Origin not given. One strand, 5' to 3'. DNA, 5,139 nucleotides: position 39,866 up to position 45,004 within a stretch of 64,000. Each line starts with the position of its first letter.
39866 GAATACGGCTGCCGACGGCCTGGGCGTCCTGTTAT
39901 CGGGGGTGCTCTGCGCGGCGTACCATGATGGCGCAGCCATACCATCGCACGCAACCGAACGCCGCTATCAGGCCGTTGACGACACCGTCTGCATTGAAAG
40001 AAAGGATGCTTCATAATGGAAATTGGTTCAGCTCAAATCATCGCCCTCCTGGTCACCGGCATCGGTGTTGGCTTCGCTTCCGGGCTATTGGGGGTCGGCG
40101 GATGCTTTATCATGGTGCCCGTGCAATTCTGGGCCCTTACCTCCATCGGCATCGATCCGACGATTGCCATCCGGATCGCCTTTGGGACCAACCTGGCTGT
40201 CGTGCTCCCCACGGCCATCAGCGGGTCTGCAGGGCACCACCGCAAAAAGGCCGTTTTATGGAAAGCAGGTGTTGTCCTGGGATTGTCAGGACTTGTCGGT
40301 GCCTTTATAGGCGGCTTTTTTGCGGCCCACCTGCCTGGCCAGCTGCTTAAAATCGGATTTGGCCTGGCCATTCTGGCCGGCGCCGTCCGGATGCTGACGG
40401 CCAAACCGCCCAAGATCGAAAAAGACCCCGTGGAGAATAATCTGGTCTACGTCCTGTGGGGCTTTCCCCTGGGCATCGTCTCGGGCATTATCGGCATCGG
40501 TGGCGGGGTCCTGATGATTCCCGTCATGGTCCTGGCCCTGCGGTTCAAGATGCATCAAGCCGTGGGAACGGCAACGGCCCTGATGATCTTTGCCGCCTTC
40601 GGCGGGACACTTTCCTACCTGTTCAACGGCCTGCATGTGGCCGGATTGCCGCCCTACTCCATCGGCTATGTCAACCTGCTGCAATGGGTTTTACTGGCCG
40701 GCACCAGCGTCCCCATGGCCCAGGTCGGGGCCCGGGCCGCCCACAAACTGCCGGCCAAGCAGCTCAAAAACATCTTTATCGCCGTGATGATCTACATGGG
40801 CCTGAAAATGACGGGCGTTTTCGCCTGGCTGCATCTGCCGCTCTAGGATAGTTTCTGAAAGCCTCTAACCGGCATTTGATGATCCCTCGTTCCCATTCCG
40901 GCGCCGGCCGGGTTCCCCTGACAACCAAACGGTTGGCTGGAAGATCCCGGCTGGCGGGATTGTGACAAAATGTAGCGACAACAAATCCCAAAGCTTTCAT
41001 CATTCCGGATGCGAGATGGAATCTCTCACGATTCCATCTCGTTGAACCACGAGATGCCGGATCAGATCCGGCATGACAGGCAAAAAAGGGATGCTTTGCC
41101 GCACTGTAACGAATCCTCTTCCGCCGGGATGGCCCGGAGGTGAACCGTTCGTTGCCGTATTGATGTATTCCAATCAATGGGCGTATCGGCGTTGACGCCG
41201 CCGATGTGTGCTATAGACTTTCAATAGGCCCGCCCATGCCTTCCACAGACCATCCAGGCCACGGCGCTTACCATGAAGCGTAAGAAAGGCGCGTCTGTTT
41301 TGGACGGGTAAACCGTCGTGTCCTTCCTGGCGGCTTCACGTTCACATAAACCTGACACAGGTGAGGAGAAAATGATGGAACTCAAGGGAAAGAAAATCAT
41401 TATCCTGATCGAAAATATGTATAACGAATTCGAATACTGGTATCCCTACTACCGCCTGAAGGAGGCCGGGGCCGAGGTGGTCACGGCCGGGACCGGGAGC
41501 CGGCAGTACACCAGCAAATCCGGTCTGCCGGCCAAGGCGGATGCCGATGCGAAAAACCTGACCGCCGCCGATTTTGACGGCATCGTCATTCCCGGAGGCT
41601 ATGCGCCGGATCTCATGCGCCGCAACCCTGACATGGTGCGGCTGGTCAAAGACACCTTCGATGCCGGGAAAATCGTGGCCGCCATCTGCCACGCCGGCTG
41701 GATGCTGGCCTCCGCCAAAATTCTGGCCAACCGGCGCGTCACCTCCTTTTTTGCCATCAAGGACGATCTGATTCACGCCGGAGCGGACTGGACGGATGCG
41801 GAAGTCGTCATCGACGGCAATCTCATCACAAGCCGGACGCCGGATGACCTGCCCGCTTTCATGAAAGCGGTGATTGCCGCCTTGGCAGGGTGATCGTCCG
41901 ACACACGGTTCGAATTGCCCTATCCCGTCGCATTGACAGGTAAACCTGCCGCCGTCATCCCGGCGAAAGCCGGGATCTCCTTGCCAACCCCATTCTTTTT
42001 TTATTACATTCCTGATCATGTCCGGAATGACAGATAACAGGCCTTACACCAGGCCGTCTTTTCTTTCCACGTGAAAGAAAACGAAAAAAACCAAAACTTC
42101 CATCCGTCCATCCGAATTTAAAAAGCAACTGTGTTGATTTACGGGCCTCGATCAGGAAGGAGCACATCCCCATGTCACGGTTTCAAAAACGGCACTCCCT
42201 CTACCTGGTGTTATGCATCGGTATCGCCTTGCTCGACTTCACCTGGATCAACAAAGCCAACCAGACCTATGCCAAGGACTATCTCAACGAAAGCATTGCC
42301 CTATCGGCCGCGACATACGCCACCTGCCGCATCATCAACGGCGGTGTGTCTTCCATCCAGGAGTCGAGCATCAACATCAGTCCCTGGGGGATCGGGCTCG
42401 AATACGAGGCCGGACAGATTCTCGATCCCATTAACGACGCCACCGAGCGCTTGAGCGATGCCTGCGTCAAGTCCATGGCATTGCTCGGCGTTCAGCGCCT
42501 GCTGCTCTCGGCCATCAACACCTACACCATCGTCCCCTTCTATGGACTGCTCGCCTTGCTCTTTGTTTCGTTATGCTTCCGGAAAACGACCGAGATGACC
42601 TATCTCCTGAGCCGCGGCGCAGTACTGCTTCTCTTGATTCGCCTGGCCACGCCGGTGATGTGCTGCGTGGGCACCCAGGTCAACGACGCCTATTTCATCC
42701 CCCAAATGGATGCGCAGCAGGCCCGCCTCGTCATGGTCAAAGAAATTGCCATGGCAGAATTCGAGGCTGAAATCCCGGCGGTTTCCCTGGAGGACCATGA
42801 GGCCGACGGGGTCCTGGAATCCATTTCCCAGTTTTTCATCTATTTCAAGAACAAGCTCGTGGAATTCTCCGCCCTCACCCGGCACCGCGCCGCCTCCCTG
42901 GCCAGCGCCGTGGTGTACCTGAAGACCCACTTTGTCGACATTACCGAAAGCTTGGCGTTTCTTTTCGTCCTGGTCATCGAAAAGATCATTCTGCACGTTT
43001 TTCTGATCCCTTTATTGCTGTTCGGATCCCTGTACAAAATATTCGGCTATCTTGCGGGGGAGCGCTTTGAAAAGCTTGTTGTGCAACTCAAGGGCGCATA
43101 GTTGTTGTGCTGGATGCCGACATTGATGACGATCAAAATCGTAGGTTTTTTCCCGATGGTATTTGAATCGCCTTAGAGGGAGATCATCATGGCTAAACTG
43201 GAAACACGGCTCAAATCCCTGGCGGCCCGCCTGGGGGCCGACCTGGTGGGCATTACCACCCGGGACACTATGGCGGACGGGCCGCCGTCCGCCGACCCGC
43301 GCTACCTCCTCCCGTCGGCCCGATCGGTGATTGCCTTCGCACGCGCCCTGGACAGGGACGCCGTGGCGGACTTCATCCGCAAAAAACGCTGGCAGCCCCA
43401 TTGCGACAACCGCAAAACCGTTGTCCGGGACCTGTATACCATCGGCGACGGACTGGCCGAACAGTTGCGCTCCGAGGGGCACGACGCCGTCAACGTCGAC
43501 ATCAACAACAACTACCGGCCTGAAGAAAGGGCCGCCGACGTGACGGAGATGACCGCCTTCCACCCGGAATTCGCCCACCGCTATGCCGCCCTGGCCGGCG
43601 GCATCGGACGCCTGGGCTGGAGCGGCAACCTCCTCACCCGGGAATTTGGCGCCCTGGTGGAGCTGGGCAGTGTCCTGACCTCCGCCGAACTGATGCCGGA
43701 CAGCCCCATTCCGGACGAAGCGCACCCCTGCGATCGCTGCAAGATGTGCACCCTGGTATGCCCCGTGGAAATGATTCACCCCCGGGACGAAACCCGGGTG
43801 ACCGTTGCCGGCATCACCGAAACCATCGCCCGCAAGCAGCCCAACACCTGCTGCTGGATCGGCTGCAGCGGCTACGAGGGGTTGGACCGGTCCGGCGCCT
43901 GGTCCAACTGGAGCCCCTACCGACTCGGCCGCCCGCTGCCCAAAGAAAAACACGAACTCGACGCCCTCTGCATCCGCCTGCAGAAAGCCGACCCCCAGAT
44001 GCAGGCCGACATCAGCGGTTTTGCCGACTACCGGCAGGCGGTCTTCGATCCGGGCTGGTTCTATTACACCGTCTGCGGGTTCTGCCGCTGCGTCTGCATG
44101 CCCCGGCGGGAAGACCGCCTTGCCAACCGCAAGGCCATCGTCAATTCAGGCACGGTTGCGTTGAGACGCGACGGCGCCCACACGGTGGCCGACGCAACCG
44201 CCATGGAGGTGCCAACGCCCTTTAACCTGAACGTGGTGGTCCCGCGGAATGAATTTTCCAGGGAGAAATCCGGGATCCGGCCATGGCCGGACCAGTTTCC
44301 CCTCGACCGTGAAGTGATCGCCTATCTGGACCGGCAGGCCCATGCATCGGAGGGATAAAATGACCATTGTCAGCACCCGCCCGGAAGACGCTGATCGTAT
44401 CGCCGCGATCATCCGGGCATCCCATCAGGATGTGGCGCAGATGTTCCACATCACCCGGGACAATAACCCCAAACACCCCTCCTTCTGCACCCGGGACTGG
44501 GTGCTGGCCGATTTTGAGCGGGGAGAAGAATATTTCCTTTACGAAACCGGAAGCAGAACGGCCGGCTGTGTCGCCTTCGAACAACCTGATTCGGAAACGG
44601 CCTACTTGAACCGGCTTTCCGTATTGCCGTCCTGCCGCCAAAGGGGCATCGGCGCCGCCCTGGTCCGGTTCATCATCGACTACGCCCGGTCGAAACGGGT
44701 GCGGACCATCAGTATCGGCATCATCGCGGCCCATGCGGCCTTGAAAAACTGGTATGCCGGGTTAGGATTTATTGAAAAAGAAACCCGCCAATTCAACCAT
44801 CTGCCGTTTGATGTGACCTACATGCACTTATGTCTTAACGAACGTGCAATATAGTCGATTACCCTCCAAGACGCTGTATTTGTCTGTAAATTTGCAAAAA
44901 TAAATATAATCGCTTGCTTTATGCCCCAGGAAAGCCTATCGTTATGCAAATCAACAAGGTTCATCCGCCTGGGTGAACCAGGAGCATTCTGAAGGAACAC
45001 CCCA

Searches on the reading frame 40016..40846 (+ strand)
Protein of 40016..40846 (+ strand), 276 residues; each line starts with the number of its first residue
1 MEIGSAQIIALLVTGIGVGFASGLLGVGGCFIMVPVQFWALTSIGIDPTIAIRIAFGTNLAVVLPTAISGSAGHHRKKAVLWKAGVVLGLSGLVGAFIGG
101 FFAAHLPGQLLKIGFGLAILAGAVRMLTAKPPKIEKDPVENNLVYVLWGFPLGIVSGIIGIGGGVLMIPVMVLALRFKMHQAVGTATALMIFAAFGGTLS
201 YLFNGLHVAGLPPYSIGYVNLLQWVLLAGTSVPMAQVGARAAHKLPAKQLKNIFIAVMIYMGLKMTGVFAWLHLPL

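Call 25: search_protein_families(library=pfam, proteins=[window:40016-40846:+], max_evalue=0.001)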
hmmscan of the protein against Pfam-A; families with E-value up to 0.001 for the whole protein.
window:40016-40846:+ (276 aa): 1 family
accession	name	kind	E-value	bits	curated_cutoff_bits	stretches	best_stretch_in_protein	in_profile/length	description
PF01925.25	TauE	-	4.5e-52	177.5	32.6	1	11-265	1-237/237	Sulfite exporter TauE/SafE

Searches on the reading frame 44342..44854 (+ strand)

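Call 25: search_protein_families(library=pfam, proteins=[window:44342-44854:+], max_evalue=0.001)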
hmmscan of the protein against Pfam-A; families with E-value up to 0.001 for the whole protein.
window:44342-44854:+ (170 aa): 5 families
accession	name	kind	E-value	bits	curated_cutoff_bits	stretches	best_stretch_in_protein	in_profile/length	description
PF00583.31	Acetyltransf_1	-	3.4e-14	53.6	20.7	1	43-143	17-116/116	Acetyltransferase (GNAT) family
PF13508.13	Acetyltransf_7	-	1.5e-11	45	27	1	62-144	3-83/84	Acetyltransferase (GNAT) domain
PF13673.13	Acetyltransf_10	-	2.3e-10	41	23.6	1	53-150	21-114/128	Acetyltransferase (GNAT) domain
PF13420.13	Acetyltransf_4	-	3.2e-06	27.7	24.3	1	9-143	1-134/155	Acetyltransferase (GNAT) domain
PF14542.12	Acetyltransf_CG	-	1.2e-05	25.8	30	1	65-122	3-60/80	GCN5-related N-acetyl-transferase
